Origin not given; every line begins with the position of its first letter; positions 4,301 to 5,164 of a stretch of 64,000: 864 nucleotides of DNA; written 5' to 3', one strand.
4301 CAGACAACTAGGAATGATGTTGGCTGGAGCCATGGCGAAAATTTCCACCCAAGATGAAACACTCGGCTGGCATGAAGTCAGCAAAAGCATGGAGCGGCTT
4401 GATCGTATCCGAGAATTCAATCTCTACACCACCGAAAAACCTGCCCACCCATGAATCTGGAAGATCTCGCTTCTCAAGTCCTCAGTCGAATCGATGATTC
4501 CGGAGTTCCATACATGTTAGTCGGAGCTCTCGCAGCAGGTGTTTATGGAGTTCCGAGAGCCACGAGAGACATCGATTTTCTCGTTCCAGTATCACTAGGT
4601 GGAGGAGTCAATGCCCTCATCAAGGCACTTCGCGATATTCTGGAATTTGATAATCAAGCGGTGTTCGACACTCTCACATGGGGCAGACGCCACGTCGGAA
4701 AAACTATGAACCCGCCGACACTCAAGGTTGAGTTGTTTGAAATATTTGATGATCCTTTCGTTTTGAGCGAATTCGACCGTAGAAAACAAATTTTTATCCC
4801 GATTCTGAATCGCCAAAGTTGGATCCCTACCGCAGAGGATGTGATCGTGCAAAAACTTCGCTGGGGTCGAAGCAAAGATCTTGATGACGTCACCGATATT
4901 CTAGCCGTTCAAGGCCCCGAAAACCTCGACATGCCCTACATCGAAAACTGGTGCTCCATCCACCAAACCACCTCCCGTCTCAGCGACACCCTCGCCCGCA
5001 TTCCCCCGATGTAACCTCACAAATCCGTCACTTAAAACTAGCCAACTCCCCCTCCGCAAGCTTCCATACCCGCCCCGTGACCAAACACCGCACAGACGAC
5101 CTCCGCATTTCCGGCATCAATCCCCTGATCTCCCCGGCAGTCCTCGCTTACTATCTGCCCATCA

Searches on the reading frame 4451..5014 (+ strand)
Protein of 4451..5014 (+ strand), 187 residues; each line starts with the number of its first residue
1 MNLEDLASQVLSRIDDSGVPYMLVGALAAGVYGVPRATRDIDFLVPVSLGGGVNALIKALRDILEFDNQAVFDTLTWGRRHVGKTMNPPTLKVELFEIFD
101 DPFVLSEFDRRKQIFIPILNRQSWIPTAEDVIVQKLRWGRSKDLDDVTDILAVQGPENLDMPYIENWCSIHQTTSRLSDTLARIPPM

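Call 58: search_protein_families(library=pfam, proteins=[window:4451-5014:+], max_evalue=0.0001)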
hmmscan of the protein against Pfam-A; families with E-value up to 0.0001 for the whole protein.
window:4451-5014:+ (187 aa): 1 family
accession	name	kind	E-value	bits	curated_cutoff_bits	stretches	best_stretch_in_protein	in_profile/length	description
PF19502.5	DUF6036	-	2.1e-05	24.8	23.6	0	5-165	8-130/164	Nucleotidyltransferase of unknown function (DUF6036)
